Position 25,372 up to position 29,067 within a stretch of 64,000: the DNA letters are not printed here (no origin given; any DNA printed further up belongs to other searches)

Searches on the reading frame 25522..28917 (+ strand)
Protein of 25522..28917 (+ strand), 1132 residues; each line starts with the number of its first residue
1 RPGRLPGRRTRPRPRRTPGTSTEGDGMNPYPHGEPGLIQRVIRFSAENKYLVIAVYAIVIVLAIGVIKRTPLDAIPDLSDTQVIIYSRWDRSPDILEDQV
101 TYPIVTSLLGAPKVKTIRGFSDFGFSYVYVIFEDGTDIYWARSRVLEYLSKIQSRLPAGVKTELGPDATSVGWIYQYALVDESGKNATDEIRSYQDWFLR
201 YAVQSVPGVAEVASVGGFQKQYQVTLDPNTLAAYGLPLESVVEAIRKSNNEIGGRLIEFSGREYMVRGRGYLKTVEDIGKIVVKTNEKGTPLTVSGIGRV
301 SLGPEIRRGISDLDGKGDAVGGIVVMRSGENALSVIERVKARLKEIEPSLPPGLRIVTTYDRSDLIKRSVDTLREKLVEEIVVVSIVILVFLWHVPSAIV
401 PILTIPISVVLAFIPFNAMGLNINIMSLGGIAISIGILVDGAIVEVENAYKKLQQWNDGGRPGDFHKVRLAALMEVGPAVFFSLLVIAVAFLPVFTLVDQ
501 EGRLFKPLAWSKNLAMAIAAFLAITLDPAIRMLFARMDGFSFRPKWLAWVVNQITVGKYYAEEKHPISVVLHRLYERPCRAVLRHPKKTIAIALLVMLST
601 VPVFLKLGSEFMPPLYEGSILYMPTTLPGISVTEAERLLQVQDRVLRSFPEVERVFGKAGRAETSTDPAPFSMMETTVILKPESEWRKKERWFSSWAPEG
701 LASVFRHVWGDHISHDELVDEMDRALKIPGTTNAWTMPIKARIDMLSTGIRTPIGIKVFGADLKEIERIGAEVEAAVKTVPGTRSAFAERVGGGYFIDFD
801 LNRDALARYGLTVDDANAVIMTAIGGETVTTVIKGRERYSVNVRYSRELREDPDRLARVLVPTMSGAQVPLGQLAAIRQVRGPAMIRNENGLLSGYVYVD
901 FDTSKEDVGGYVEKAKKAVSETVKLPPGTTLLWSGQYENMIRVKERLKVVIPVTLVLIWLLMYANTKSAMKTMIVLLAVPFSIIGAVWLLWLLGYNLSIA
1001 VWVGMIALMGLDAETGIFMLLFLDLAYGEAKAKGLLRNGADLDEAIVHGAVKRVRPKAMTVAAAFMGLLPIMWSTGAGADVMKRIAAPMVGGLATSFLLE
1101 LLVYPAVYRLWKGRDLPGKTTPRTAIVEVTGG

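Call 53: search_protein_families(library=pfam, proteins=[window:25522-28917:+], max_evalue=0.00001)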
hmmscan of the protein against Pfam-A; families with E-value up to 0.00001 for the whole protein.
window:25522-28917:+ (1132 aa): 1 family
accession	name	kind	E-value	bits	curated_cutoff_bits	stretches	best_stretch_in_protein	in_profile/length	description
PF00873.25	ACR_tran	-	3.5e-217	724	28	2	51-690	10-630/1021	AcrB/AcrD/AcrF family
